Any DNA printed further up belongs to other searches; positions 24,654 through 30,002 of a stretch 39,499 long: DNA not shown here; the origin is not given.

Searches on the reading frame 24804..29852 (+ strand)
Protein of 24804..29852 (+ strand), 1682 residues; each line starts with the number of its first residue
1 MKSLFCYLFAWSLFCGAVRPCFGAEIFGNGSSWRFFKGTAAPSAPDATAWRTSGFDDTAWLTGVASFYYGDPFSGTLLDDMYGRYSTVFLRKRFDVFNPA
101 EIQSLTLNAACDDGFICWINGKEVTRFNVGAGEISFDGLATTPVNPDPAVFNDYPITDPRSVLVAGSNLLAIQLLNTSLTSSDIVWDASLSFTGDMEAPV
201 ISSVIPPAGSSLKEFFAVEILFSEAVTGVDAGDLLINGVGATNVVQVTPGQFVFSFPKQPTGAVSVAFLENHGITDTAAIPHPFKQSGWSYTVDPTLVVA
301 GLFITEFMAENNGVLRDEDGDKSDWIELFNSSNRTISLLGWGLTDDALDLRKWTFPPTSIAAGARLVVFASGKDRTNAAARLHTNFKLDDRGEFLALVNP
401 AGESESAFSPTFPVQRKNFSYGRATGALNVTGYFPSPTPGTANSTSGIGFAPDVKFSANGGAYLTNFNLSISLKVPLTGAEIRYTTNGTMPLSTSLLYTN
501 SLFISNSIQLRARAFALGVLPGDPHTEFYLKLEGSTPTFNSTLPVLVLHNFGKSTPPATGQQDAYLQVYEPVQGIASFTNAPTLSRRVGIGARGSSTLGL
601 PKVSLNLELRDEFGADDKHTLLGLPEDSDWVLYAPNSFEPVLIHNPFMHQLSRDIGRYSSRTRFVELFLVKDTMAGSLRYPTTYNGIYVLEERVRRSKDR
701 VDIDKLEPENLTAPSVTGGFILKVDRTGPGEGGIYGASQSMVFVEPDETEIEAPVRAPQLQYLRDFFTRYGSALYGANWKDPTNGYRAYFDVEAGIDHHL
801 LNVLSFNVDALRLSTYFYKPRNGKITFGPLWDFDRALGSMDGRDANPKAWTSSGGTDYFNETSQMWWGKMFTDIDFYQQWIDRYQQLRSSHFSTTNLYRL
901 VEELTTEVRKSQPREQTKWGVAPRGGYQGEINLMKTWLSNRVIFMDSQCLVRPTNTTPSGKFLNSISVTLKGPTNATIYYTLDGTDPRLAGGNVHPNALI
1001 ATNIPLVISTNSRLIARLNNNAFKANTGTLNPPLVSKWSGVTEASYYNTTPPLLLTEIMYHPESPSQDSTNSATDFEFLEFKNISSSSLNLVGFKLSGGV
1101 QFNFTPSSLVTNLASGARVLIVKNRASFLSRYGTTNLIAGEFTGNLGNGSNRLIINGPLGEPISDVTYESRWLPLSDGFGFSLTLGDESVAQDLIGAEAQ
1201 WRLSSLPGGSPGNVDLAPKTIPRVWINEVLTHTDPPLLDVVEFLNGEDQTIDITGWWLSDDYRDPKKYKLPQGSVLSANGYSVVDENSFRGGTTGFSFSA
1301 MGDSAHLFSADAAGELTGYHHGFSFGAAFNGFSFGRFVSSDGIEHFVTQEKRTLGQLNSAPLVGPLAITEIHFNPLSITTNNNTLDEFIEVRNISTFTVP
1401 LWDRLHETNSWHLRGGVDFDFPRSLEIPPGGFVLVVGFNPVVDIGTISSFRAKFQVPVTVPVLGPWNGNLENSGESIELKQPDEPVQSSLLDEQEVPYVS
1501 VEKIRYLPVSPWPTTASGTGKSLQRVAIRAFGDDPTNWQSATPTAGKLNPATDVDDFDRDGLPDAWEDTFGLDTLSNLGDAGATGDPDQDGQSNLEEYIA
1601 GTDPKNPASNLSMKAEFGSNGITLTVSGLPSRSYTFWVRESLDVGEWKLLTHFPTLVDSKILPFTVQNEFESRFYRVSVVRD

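Call 22: search_protein_families(library=pfam, proteins=[window:24804-29852:+], max_evalue=0.001)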
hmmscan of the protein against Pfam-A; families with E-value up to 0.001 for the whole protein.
window:24804-29852:+ (1682 aa): 4 families
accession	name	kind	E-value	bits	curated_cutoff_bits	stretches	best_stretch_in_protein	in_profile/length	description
PF00932.25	LTD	-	2.1e-39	134.7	34.3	3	301-404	7-101/109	Lamin Tail Domain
PF08757.17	CotH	-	3.6e-34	119.1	23.8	1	592-942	3-319/322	CotH kinase protein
PF13290.12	CHB_HEX_C_1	-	3.4e-18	65.8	22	2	461-518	4-59/67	Chitobiase/beta-hexosaminidase C-terminal domain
PF13287.12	Fn3_assoc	-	6.5e-14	52.2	23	1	478-516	8-46/59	Fn3 associated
